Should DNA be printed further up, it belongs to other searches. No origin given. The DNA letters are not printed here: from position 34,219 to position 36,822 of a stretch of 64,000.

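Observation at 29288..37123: Co-directional five-gene envelope cluster of uncharacterised secreted/membrane proteins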

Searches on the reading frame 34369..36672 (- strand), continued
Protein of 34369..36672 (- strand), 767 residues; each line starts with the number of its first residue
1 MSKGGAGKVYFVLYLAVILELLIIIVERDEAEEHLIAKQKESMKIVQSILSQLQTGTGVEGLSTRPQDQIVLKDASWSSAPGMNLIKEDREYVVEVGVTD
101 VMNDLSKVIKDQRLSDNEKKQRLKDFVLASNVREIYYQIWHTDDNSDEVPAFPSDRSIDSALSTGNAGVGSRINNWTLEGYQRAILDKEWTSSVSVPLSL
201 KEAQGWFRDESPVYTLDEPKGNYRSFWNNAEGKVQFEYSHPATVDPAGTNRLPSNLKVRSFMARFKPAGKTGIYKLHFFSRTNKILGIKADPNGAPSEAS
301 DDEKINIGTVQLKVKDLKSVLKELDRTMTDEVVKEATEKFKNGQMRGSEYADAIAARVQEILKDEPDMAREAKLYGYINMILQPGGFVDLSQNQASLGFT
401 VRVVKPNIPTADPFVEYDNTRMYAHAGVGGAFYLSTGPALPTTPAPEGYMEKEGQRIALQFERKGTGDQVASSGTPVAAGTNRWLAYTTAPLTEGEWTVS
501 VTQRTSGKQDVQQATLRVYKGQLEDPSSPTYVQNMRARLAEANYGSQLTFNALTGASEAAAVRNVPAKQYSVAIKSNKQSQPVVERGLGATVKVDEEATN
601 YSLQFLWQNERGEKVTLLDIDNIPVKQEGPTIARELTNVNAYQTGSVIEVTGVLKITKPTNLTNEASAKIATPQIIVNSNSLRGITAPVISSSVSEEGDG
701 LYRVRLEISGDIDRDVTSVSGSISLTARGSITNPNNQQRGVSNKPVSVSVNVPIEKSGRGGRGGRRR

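Call 26: search_protein_representatives(alignment_id=A1)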
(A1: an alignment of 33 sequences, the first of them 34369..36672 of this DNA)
Query: 33 sequences, 757 profile positions. Proteins with E-value up to 0.001 (for the whole library): 255; up to 1e-10: 162; up to 1e-30: 101. The best 150 are listed.
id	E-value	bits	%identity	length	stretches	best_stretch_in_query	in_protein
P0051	1.6e-279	946.2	-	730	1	1-744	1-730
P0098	1.1e-271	920.3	-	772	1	1-753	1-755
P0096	4.1e-270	915.1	-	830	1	1-748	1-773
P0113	4.5e-261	885.3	-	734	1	1-744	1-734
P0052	7.1e-256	868.1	-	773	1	1-753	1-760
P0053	1.6e-247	840.4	-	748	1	1-753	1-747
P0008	6.1e-247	838.5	-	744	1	1-743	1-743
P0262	1.7e-244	830.4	-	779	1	2-752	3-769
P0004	8.3e-241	818.2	-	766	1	1-757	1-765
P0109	9.5e-241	818.1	-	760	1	1-755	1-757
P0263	2.2e-238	810.2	-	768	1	1-744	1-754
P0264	1.3e-234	797.8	-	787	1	1-753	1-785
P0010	4.9e-234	795.8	-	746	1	1-741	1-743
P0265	2.9e-233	793.3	-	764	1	1-754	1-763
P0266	1.2e-229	781.3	-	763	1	1-751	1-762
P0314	3.6e-74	267.2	-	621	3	1-99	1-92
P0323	3.1e-65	237.7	-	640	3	1-103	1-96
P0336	2.6e-43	165.2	-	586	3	1-102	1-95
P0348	2.1e-31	125.8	-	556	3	1-37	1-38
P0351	1.2e-29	120.0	-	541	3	1-42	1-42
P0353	6.2e-28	114.4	-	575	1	489-748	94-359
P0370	1.1e-18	83.8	-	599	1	473-754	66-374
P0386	3.2e-14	69.0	-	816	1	484-748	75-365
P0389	1.2e-13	67.2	-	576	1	483-751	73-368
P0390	1.4e-13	66.9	-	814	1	250-380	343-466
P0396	1.4e-12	63.6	-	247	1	4-44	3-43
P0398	3.4e-12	62.3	-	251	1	4-53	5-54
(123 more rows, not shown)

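Call 27: search_protein_families(library=pfam, proteins=[P0314, P0323, P0348, P0351, P0353, P0370, P0386, P0389, P0390, P0396], max_evalue=0.01)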
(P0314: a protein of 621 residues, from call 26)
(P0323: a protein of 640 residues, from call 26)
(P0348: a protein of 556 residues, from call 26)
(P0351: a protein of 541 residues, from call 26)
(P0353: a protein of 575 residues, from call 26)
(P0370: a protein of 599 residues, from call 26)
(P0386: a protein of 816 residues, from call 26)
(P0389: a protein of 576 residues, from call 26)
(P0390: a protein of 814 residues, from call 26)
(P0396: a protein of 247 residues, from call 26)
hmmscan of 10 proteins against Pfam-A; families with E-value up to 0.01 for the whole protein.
P0314 (621 aa): 0 families

P0323 (640 aa): 0 families

P0348 (556 aa): 0 families

P0351 (541 aa): 0 families

P0353 (575 aa): 0 families

P0370 (599 aa): 0 families

P0386 (816 aa): 0 families

P0389 (576 aa): 1 family
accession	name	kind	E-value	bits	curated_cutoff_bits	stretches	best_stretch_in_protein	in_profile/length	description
PF09134.16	Invasin_D3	-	0.0006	20.7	33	1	66-101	58-93/98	Invasin, domain 3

P0390 (814 aa): 1 family
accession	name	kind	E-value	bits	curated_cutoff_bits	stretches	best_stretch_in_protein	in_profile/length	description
PF18962.6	Por_Secre_tail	-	1.9e-05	25.3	27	1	732-812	1-74/75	Secretion system C-terminal sorting domain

P0396 (247 aa): 0 families

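Call 30: search_solved_structures(query=A1, max_evalue=10)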
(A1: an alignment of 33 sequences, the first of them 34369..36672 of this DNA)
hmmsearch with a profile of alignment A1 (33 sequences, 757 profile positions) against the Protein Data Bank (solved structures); distinct sequences matched with E-value up to 10: 4.
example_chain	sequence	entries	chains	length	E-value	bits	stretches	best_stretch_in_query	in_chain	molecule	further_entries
1oqp_A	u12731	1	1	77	0.18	13.6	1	304-345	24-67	Caltractin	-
9fqr_Pk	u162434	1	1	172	0.23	13.2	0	304-372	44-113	Centrin-2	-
2obh_A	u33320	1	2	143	0.27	13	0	304-372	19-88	Centrin-2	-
2doq_A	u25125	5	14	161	0.7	11.6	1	307-335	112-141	Cell division control protein 31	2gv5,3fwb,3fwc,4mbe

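Call 34: find_encoding_contigs(protein=P0348, flank=10000, max_places=3)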
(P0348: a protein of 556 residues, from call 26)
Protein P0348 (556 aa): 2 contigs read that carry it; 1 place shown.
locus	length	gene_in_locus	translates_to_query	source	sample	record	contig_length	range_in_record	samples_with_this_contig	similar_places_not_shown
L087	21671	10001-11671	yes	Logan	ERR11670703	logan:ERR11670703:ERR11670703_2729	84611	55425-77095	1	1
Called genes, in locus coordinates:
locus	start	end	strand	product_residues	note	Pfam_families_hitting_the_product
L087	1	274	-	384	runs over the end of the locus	PF12704:MacB_PCD, PF02687:FtsX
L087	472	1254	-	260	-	PF14344:DUF4397 (faint)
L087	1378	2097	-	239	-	-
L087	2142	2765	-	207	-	PF00156:Pribosyltran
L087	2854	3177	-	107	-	PF13428:TPR_14 (faint), PF14561:TPR_20 (weak), PF07719:TPR_2 (faint), PF13424:TPR_12 (faint), PF13431:TPR_17 (faint), PF00515:TPR_1 (faint), PF13181:TPR_8 (faint)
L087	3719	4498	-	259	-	PF02591:Zn_ribbon_9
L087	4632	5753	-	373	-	PF01784:DUF34_NIF3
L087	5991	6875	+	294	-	PF00487:FA_desaturase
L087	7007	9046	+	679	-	PF14870:PSII_BNR (faint), PF25852:DUF6242_C (faint), PF02012:BNR (faint), PF15902:Sortilin-Vps10 (faint), PF18962:Por_Secre_tail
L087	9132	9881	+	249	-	PF00677:Lum_binding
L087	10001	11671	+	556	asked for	-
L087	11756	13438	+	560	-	-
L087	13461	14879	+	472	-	-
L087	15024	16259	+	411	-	PF00266:Aminotran_5, PF01041:DegT_DnrJ_EryC1 (weak), PF01053:Cys_Met_Meta_PP (weak)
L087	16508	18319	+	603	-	-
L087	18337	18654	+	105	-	-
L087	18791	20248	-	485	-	PF18962:Por_Secre_tail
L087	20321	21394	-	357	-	-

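Call 35: find_encoding_contigs(protein=P0314, flank=10000, max_places=3)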
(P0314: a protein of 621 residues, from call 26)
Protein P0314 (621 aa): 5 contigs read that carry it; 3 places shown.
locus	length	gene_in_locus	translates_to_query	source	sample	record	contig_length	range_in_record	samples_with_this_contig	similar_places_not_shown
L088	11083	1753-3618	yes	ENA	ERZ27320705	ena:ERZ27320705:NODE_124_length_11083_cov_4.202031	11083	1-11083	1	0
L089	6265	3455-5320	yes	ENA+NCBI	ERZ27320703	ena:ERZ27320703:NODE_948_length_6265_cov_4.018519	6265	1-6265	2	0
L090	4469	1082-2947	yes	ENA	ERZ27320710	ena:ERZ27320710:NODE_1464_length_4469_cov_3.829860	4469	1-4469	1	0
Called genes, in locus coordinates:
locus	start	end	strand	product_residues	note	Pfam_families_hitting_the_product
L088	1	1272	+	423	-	?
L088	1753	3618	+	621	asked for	-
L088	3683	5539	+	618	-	-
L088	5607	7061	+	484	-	-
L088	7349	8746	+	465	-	PF00362:Integrin_beta (faint), PF00092:VWA, PF13519:VWA_2, PF25106:VWA_4, PF00691:OmpA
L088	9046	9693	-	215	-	PF01081:Aldolase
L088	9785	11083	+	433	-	?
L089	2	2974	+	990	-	?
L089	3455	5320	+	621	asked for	-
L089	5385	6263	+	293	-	?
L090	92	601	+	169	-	-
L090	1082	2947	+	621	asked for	-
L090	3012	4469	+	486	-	?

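Call 44: search_protein_families(library=pfam, proteins=[L001:9009-9632:-, L001:7980-8630:+, L087:11756-13438:+, L087:13461-14879:+, L087:16508-18319:+, L087:18337-18654:+, L088:3683-5539:+, L088:5607-7061:+], max_evalue=0.01)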
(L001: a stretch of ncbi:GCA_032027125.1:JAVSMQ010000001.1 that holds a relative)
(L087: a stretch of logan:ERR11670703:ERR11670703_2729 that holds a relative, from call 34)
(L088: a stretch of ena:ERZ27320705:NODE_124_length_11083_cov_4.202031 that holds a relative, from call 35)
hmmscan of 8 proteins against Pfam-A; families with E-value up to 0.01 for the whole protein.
L001:9009-9632:- (207 aa): 1 family
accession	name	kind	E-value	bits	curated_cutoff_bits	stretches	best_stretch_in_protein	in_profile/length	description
PF01966.28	HD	-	3.8e-05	24.4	22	1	54-147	1-92/116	HD domain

L001:7980-8630:+ (216 aa): 0 families

L087:11756-13438:+ (560 aa): 0 families

L087:13461-14879:+ (472 aa): 0 families

L087:16508-18319:+ (603 aa): 0 families

L087:18337-18654:+ (105 aa): 0 families

L088:3683-5539:+ (618 aa): 0 families

L088:5607-7061:+ (484 aa): 0 families

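Call 54: fold_search(model_id=the predicted structure, library=pdb)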
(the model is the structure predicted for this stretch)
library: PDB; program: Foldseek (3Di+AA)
matches with E <= 10: 1994; with E <= 0.001: 207
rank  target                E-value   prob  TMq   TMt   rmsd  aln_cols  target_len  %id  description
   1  4oi9_A                3.3e-10  1.00  0.17  0.28  20.9       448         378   10  Crystal Structure of ICAM-5 D1-D4 ectodomain fragment, Space Group P21 (released 2014-07-16)
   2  4oia_B                7.8e-10  1.00  0.17  0.28  12.5       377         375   12  Crystal Structure of ICAM-5 D1-D4 ectodomain fragment, Space Group P4322 (released 2014-07-16)
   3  4ofy_D                1.2e-07  1.00  0.13  0.20  15.1       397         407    9  Crystal Structure of the Complex of SYG-1 D1-D2 and SYG-2 D1-D4 (released 2014-02-19)
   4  6o89_L                1.7e-07  1.00  0.11  0.24  24.5       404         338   10  Anti-CD28xCD3 CODV Fab (released 2019-11-20)
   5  2e9w_B                1.8e-07  1.00  0.15  0.20  14.3       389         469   10  Crystal structure of the extracellular domain of Kit in complex with stem cell factor (SCF) (released 2007-08-07)
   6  6eg1_B                2.0e-07  1.00  0.12  0.22  14.8       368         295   10  Crystal structure of Dpr2 Ig1-Ig2 in complex with DIP-Theta Ig1-Ig3 (released 2018-11-28)
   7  4hjj_L                2.3e-07  1.00  0.11  0.24  22.1       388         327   10  Structure Reveals Function of the Dual Variable Domain Immunoglobulin (DVD-Ig) Molecule (released 2013-05-08)
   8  5fhx_L                2.3e-07  1.00  0.11  0.23  23.8       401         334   12  CRYSTAL STRUCTURE OF CODV IN COMPLEX WITH IL4 AT 2.55 Ang. RESOLUTION. (released 2016-03-30)
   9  6efy_A                4.2e-07  1.00  0.10  0.22  16.4       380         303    9  Crystal Structure of DIP-Alpha Ig1-3 (released 2018-11-28)
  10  3f85                  4.6e-07  1.00  0.10  0.15  18.4       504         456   11  Structure of fusion complex of homo trimeric major pilin subunits CfaB of CFA/I fimbirae from ETEC E. coli (released 2009-08-11)
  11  8blq_B                5.2e-07  1.00  0.11  0.22  21.8       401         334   10  Cryo-EM structure of the CODV-IL13-RefAb triple complex (released 2023-06-07)
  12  9h71_B                7.4e-07  1.00  0.12  0.23  17.5       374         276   11  KIT123-KITbp complex (Domains D1-3 of the human receptor tyrosine kinase KIT complexed with the de novo designed minib (released 2026-01-21)
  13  5hcg_L                1.2e-06  1.00  0.11  0.23  24.0       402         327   10  CRYSTAL STRUCTURE OF FREE-CODV. (released 2016-03-30)
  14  9ijj_P                1.2e-06  0.99  0.11  0.13  16.5       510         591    8  In situ structure of the central apparatus in mouse sperm axoneme. (released 2025-06-04)
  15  5wy8_B                1.3e-06  1.00  0.13  0.23  17.8       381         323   10  Crystal structure of PTP delta Ig1-Ig3 in complex with IL1RAPL1 Ig1-Ig3 (released 2017-11-22)
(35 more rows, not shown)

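Call 69: find_encoding_contigs(protein=P0396, flank=10000, max_places=3)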
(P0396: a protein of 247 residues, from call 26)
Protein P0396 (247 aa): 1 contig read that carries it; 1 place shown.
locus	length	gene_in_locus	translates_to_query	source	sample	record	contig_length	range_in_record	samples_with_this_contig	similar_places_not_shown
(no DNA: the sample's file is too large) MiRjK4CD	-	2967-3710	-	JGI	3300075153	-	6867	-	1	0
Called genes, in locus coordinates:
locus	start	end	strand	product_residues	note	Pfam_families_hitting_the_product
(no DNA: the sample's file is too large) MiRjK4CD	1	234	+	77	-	?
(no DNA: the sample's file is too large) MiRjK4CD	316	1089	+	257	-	PF03309:Pan_kinase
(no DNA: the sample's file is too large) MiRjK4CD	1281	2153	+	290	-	-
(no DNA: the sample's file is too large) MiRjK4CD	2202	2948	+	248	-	-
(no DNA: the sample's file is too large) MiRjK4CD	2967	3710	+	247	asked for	-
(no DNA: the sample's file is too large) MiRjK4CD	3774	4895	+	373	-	-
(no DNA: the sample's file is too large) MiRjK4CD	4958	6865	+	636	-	?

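Call 70: find_encoding_contigs(protein=P0398, flank=10000, max_places=3)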
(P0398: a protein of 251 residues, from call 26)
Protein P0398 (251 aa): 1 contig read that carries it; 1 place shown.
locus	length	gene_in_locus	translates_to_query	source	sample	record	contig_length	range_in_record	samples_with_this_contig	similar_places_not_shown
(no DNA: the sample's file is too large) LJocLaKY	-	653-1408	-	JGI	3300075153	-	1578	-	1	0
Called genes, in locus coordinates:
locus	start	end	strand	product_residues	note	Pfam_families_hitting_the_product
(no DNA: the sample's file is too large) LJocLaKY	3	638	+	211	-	?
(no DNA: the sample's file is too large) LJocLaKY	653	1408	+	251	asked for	-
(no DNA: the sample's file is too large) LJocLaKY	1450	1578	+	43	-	?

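Call 72: find_related_loci(query=A6, collection=metagenome_contigs, flank=10000)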
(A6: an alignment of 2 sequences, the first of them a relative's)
Query A6 (247 aa) in metagenome_contigs; peptide patterns used: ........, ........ (x = any residue, [..] = any of these).
341 stretches matched a pattern, but none encodes a relative of the query by tblastn (E <= 1e-3).

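Call 73: search_protein_families(library=padloc, proteins=[window:34369-36672:-], max_evalue=0.01)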
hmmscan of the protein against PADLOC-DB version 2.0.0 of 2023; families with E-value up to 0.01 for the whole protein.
window:34369-36672:- (767 aa): 0 families

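Call 74: search_protein_families(library=phrogs, proteins=[window:34369-36672:-], max_evalue=0.01)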
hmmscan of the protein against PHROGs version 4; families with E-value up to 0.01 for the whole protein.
window:34369-36672:- (767 aa): 0 families

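Call 81: find_encoding_contigs(protein=P0351, flank=10000, max_places=2)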
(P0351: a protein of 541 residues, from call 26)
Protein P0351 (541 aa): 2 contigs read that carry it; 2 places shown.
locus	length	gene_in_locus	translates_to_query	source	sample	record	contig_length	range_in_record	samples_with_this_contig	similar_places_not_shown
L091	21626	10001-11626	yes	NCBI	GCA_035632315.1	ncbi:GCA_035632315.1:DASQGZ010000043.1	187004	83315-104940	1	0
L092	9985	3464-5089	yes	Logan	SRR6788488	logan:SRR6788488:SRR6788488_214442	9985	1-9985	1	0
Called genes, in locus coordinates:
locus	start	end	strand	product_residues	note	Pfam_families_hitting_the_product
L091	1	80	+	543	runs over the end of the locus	PF01523:PmbA_TldD_1st, PF19289:PmbA_TldD_3rd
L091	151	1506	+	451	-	PF01523:PmbA_TldD_1st, PF19290:PmbA_TldD_2nd (weak), PF19289:PmbA_TldD_3rd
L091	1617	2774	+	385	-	PF00155:Aminotran_1_2, PF01041:DegT_DnrJ_EryC1 (weak), PF01053:Cys_Met_Meta_PP (weak)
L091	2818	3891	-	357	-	PF21320:WHD_Rv2258c, PF05175:MTS (weak), PF13489:Methyltransf_23, PF13847:Methyltransf_31, PF08241:Methyltransf_11, PF08242:Methyltransf_12, PF13649:Methyltransf_25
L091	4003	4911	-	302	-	PF00165:HTH_AraC (faint), PF12833:HTH_18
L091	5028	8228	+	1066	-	PF01433:Peptidase_M1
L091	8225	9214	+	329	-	PF01408:GFO_IDH_MocA, PF22725:GFO_IDH_MocA_C3, PF02894:GFO_IDH_MocA_C (weak)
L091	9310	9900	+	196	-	PF00677:Lum_binding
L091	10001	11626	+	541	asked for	-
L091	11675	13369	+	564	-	-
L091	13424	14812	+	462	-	-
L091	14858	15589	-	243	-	PF00005:ABC_tran, PF13304:AAA_21 (faint)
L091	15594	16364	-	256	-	PF02405:MlaE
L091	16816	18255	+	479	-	PF00749:tRNA-synt_1c, PF19269:Anticodon_2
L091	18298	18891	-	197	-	PF13328:HD_4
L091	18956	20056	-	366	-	PF01926:MMR_HSR1, PF02421:FeoB_N, PF06071:YchF-GTPase_C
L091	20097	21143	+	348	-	PF00676:E1_dh, PF13292:DXP_synthase_N (weak), PF02775:TPP_enzyme_C (weak)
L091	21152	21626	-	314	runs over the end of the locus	PF00294:PfkB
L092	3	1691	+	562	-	?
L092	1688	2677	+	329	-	PF01408:GFO_IDH_MocA, PF22725:GFO_IDH_MocA_C3, PF02894:GFO_IDH_MocA_C (weak)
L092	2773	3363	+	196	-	PF00677:Lum_binding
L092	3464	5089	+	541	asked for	-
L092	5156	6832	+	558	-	-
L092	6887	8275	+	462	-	-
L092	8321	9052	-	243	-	PF00005:ABC_tran, PF13304:AAA_21 (faint)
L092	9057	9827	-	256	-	PF02405:MlaE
